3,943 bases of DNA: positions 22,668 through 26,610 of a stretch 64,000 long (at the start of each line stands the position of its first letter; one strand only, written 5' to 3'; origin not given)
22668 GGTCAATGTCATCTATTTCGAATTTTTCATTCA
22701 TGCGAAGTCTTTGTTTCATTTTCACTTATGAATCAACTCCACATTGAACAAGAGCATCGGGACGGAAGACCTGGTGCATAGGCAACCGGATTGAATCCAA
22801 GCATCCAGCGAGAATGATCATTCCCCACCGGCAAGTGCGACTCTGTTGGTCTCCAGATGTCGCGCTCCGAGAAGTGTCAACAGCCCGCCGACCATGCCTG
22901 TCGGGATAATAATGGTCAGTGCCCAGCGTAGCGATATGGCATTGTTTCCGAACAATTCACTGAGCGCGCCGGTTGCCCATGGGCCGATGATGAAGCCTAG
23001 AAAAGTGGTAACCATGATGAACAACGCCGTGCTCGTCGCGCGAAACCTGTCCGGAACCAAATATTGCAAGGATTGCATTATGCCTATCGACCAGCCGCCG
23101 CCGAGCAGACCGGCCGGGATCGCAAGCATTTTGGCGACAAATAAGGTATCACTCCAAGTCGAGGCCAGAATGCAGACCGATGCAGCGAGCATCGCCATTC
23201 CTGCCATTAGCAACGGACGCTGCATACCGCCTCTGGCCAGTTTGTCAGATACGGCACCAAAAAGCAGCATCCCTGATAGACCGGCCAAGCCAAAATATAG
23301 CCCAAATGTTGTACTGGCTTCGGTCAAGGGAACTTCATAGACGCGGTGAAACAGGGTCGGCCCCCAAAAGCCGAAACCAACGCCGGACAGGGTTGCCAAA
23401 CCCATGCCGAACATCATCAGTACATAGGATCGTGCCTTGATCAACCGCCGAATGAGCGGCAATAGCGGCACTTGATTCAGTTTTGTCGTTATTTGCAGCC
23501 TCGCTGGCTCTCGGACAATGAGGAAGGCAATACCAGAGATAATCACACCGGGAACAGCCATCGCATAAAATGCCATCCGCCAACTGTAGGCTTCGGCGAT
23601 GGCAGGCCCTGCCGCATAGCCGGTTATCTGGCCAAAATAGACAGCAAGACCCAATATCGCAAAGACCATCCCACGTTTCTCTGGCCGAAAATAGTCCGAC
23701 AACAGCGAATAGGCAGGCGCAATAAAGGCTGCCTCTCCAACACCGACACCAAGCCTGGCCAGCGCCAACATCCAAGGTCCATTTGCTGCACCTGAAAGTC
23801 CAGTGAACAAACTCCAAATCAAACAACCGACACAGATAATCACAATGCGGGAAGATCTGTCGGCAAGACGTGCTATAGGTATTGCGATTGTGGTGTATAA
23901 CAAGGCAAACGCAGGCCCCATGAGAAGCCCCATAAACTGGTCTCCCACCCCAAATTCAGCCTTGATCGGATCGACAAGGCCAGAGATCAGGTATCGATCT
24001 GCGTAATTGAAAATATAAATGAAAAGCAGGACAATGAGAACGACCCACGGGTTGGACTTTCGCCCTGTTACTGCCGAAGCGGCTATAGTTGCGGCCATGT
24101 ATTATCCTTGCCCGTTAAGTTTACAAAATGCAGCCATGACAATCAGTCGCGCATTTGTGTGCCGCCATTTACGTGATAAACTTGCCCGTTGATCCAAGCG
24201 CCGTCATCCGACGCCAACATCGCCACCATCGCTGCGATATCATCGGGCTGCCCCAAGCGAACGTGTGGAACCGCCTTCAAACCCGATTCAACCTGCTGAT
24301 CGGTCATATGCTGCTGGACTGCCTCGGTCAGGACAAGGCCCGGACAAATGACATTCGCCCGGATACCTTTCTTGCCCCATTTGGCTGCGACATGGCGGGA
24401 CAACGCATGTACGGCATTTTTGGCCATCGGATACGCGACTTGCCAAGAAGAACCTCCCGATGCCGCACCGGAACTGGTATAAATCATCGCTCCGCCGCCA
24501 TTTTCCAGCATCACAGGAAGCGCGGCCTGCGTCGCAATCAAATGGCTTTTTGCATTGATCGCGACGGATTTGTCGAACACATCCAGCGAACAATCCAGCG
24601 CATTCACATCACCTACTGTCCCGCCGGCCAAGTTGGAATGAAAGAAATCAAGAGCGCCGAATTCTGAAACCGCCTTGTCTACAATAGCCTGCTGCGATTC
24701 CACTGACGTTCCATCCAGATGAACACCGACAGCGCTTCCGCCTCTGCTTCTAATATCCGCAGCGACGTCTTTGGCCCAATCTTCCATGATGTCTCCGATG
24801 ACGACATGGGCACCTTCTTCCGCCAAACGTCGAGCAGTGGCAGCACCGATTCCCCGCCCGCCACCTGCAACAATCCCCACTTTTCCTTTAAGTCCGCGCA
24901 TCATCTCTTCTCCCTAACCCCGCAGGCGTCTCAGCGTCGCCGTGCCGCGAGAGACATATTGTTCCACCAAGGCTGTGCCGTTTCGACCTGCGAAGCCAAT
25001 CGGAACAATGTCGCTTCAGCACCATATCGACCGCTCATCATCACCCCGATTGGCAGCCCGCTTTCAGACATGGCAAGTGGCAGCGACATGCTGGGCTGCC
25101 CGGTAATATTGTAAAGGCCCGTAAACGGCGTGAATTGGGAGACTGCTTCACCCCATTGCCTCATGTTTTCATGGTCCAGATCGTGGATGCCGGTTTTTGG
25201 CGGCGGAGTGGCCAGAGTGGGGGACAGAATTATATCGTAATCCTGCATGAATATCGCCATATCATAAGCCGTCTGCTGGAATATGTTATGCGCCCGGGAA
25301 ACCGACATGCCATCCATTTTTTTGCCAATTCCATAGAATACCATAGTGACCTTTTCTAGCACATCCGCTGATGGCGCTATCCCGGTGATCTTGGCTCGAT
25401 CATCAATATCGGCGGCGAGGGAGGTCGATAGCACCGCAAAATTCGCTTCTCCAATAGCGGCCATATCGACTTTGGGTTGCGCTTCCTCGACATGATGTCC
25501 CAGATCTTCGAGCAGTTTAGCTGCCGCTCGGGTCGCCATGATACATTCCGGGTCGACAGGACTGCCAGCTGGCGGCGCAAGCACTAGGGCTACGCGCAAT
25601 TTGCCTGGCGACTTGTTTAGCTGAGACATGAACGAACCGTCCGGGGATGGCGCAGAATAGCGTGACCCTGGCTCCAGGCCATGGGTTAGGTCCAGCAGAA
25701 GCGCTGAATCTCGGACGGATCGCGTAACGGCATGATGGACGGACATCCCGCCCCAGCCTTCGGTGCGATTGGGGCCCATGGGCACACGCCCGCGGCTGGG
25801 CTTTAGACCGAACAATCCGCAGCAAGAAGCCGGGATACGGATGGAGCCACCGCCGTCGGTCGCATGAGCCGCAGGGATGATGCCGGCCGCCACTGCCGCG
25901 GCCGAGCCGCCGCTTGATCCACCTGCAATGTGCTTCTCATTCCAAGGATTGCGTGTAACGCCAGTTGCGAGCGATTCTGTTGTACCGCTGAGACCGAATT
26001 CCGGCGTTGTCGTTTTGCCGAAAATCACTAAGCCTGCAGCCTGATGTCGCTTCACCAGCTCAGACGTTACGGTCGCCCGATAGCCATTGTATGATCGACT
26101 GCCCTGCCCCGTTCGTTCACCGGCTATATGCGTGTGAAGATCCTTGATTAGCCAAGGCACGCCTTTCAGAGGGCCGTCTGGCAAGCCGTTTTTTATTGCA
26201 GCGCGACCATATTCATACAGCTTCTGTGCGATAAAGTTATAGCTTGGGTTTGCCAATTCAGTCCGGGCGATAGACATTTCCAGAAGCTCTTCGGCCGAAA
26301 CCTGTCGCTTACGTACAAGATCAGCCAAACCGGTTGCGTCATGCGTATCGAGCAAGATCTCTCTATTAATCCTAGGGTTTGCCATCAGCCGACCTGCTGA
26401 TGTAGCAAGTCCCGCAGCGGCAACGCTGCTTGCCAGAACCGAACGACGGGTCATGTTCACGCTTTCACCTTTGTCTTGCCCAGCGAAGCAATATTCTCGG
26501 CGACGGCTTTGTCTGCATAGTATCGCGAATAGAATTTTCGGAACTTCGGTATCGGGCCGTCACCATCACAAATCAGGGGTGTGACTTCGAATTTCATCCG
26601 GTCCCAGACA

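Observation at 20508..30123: Non-canonical operon: CoA ligase, atypical amidohydrolase, Rieske oxygenase, exported amidase, SDR, MFS, two Lrp genes (plus a second Rieske gene)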

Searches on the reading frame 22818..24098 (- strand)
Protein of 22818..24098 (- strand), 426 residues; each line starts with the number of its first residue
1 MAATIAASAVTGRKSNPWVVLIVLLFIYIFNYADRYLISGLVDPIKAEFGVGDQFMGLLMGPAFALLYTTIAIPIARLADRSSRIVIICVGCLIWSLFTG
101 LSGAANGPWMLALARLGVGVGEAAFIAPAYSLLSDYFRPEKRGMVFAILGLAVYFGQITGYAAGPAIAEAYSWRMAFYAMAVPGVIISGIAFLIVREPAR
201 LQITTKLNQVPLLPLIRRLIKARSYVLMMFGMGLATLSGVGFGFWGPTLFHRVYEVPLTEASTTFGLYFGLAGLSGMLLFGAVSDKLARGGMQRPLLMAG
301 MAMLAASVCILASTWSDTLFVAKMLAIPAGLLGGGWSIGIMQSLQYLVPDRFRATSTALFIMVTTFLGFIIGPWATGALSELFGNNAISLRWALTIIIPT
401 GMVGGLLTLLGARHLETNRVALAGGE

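Call 4: search_protein_families(library=pfam, proteins=[window:22818-24098:-])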
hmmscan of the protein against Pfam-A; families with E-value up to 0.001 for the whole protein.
window:22818-24098:- (426 aa): 3 families
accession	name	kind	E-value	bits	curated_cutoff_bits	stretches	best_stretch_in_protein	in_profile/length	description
PF07690.21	MFS_1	-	1.5e-43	149.5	33.4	1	24-364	1-339/347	Major Facilitator Superfamily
PF00083.30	Sugar_tr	-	5.6e-07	29.2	22.3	1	77-193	68-190/452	Sugar (and other) transporter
PF03137.26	OATP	-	7.5e-07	28.3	25.8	1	110-171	135-196/545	Organic Anion Transporter Polypeptide (OATP) family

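Call 5: search_protein_families(library=ncbifam, proteins=[window:22818-24098:-])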
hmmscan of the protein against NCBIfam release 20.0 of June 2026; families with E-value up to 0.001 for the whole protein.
window:22818-24098:- (426 aa): 19 families
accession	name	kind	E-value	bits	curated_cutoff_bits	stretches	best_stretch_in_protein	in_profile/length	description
TIGR00893.1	2A0114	subfamily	3.1e-33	115.3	395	1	27-409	2-396/399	D-galactonate transporter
TIGR00881.1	2A0104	subfamily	6.1e-21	74.9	407.75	2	26-200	2-176/379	phosphoglycerate transporter protein PgtP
TIGR00895.1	2A0115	subfamily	6.6e-16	58.2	418.55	1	16-208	14-205/398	aromatic acid/H+ symport family MFS transporter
TIGR00880.1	2_A_01_02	superfamily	1.5e-15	57.5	131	1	64-188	7-131/141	multidrug resistance protein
TIGR00711.1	efflux_EmrB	subfamily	2.1e-15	56.4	230.2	1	28-213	11-194/485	DHA2 family efflux MFS transporter permease subunit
TIGR00710.1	efflux_Bcr_CflA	subfamily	5.5e-10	39.2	200.9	1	64-373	49-353/385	Bcr/CflA family efflux MFS transporter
NF008963.0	PRK12307.1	equivalog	8.5e-10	38.4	637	1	26-187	25-185/426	MFS transporter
NF033135.1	cmx_cmrA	equivalog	1.4e-09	37.5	400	1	33-381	17-350/374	Cmx/CmrA family chloramphenicol efflux MFS transporter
NF007782.0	PRK10473.1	subfamily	4e-09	36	417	1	76-204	59-187/394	MdtL family multidrug efflux MFS transporter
NF002921.0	PRK03545.1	equivalog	5.8e-09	35.4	401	1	14-410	9-375/396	sugar transporter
NF000391.1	EmrB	exception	3.9e-06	25.8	925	1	69-198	59-189/501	multidrug efflux MFS transporter permease subunit EmrB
NF008314.0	PRK11102.1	equivalog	6e-06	25.8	303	1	72-271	62-257/396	Bcr/CflA family multidrug efflux MFS transporter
NF012184.0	tet_MFS_45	exception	1.9e-05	23.8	975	1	99-193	95-185/458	tetracycline efflux MFS transporter Tet(45)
NF008586.0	PRK11551.1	equivalog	5.4e-05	22.3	410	1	44-408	40-392/406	3-(3-hydroxy-phenyl)propionate transporter MhpT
NF053813.1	MFS_TcaB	equivalog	6.4e-05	21.9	475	1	76-263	65-249/396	putative multidrug effflux MFS transporter TcaB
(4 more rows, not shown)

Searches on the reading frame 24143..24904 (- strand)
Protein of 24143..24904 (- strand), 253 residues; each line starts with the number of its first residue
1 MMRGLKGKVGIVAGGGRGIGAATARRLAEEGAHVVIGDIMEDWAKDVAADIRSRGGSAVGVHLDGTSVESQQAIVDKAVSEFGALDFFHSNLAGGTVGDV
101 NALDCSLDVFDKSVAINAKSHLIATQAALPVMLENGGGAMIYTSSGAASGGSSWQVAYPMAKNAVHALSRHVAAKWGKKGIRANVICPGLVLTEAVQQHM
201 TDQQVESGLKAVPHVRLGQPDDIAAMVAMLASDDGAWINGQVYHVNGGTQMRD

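Call 4: search_protein_families(library=pfam, proteins=[window:24143-24904:-])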
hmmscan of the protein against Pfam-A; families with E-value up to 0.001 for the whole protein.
window:24143-24904:- (253 aa): 3 families
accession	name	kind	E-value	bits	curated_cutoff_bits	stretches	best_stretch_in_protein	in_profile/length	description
PF13561.12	adh_short_C2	-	4.9e-52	177.3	27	1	17-249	6-235/236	Enoyl-(Acyl carrier protein) reductase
PF00106.31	adh_short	-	3.5e-41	141.3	26.6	1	8-202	1-193/195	short chain dehydrogenase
PF08659.16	KR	-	0.00012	22.5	22.6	1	11-174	4-165/180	KR domain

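Call 5: search_protein_families(library=ncbifam, proteins=[window:24143-24904:-])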
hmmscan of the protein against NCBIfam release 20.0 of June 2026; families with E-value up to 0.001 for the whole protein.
window:24143-24904:- (253 aa): 225 families (the best 25 are shown)
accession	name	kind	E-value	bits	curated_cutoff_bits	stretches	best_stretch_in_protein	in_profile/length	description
NF005559.1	PRK07231.1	subfamily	8.3e-58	195.8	215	1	5-249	2-247/249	glucose 1-dehydrogenase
NF005853.0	PRK07774.1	equivalog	4.3e-55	186.8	303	1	5-252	4-249/250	SDR family oxidoreductase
NF049979.1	AlphHSDSHdhA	equivalog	1e-52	179.2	350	1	5-251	1-248/258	7alpha-hydroxysteroid dehydrogenase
NF050023.1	7alphHDSH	equivalog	7e-48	163.3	450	1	2-250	1-250/259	7alpha-hydroxysteroid dehydrogenase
NF004198.0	PRK05653.1-3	equivalog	6.4e-47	160.1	296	1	2-251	2-248/248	3-oxoacyl-ACP reductase FabG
NF004773.0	PRK06113.1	equivalog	1.6e-46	158.8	367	1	5-249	9-250/255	7-alpha-hydroxysteroid dehydrogenase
NF052558.1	MBtsdlDhBudC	equivalog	8e-46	156.6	270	1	6-250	2-242/250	meso-2,3-butanediol dehydrogenase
NF004713.0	PRK06057.1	equivalog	2.1e-45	155.2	404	1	2-249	4-249/257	3-oxoacyl-ACP reductase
NF004818.0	PRK06172.1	equivalog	3.3e-45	154.4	336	1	1-249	1-250/253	SDR family oxidoreductase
NF004791.0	PRK06138.1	equivalog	4.8e-45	153.8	312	1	5-250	3-250/252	SDR family oxidoreductase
NF009466.0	PRK12826.1-2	subfamily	7.5e-45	153.3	222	1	8-251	4-246/248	3-oxoacyl-ACP reductase FabG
TIGR01830.1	3oxo_ACP_reduc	equivalog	1.6e-44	152.4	297.75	1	11-248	2-237/239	3-oxoacyl-[acyl-carrier-protein] reductase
TIGR03206.1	benzo_BadH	equivalog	2e-44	151.8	431.2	1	5-251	1-250/250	2-hydroxycyclohexanecarboxyl-CoA dehydrogenase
NF005681.0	PRK07478.1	subfamily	2.7e-43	148.2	267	1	2-250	1-250/254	SDR family oxidoreductase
NF009093.0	PRK12429.1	subfamily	4.1e-43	147.5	258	1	5-251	3-258/259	3-hydroxybutyrate dehydrogenase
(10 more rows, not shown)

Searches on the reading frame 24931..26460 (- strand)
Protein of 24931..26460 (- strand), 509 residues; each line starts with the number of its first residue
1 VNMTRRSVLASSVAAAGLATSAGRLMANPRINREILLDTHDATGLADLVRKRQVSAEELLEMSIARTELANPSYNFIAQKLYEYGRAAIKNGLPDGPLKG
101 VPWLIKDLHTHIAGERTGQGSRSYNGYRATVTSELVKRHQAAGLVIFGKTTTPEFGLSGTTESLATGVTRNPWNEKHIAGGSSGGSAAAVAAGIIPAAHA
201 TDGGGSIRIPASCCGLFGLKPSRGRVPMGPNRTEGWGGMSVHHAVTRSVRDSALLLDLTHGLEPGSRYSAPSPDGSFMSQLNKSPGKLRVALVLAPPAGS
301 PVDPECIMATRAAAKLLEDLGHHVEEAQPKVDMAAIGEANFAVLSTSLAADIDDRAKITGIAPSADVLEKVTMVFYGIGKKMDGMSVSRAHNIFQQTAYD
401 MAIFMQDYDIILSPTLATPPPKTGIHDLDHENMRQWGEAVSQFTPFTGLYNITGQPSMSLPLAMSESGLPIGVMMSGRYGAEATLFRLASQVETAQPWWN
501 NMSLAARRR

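Call 4: search_protein_families(library=pfam, proteins=[window:24931-26460:-])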
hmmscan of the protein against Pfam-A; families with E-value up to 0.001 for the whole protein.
window:24931-26460:- (509 aa): 1 family
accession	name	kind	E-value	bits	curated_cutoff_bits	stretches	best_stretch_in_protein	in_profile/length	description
PF01425.27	Amidase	-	4.5e-90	303.3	27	1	58-485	1-444/445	Amidase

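Call 5: search_protein_families(library=ncbifam, proteins=[window:24931-26460:-])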
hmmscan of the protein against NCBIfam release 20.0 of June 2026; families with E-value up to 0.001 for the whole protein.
window:24931-26460:- (509 aa): 26 families (the best 25 are shown)
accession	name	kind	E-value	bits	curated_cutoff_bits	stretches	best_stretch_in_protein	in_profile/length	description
NF005899.0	PRK07869.1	equivalog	1.3e-106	357.3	418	1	37-499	12-465/471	amidase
NF009119.0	PRK12470.1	equivalog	5.8e-97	325.6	498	1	42-500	11-456/462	amidase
NF005099.0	PRK06529.1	equivalog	3.5e-91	306.4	505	2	40-435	4-399/484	amidase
NF004717.0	PRK06061.1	equivalog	3.5e-87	293.1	498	1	45-501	22-472/483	amidase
NF004815.0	PRK06169.1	equivalog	4e-81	272.9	506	1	41-501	11-464/471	amidase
NF005687.0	PRK07487.1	subfamily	1.7e-66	224.9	428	1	41-496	9-456/468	amidase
NF005450.0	PRK07042.1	equivalog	1.3e-64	218.4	458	1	42-498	9-454/464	amidase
NF005686.0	PRK07486.1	subfamily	1.7e-59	201.8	465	1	39-502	13-479/486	amidase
TIGR00132.1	gatA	equivalog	6.3e-57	193.3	481.1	2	46-330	2-287/466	Asp-tRNA(Asn)/Glu-tRNA(Gln) amidotransferase subunit GatA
NF004816.0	PRK06170.1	equivalog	1.1e-54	185.9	503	1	41-496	13-482/493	amidase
NF005565.0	PRK07235.1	subfamily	2.8e-53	181.3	545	2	91-328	81-317/506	amidase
NF005688.0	PRK07488.1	equivalog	1.1e-49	169.7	532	1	38-495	9-465/474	indoleacetamide hydrolase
NF006631.0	PRK09201.1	equivalog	1.7e-48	165.6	461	1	39-494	6-453/466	AtzE family amidohydrolase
TIGR02715.1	amido_AtzE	subfamily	6.9e-46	157.1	425.75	1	45-494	5-446/452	AtzE family amidohydrolase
NF006169.0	PRK08310.1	equivalog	1.1e-39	136.9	391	2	91-228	19-157/395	amidase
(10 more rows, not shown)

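Call 50: search_solved_structures(query=window:24931-26460:-, max_evalue=1e-20)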
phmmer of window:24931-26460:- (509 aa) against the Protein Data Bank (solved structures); distinct sequences matched with E-value up to 1e-20: 35.
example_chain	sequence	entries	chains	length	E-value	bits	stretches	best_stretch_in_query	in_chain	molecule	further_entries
3a2p_A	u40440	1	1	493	1.2e-84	288.1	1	40-499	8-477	6-aminohexanoate-cyclic-dimer hydrolase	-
3a2q_A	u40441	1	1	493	3.2e-84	286.7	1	40-499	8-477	6-aminohexanoate-cyclic-dimer hydrolase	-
4yj6_A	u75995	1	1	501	8.2e-48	166.6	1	42-506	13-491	Aryl acylamidase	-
4yji_A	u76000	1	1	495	2.1e-47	165.3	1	42-506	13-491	Aryl acylamidase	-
3a1k_A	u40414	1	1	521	4.3e-41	144.5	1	94-328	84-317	Amidase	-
3a1i_A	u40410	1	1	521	1.1e-40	143.1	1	94-328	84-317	Amidase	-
4wj3_A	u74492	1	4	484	1.1e-39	139.9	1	46-327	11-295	Glutamyl-tRNA(Gln) amidotransferase subunit A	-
2df4_A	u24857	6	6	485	4.5e-39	137.8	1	82-495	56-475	Glutamyl-tRNA(Gln) amidotransferase subunit A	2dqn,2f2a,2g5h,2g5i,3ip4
2gi3_A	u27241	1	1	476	2.3e-38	135.5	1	95-501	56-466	Glutamyl-tRNA(Gln) amidotransferase subunit A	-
3al0_A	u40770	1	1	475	2.6e-38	135.3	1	95-501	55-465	Glutamyl-tRNA(Gln) amidotransferase subunit A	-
3h0l_A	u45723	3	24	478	5.7e-34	121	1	44-292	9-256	Glutamyl-tRNA(Gln) amidotransferase subunit A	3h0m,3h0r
3kfu_E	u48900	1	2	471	1.1e-33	120.1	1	51-495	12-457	Glutamyl-tRNA(Gln) amidotransferase subunit A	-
6dhv_A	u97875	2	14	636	4.4e-32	114.8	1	90-274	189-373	Fatty acid amide hydrolase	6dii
8eww_A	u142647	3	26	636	1.1e-31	113.4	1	90-274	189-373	Fatty acid amide hydrolase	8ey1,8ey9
9je9_A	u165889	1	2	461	2.4e-31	112.4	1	43-267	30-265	Amidase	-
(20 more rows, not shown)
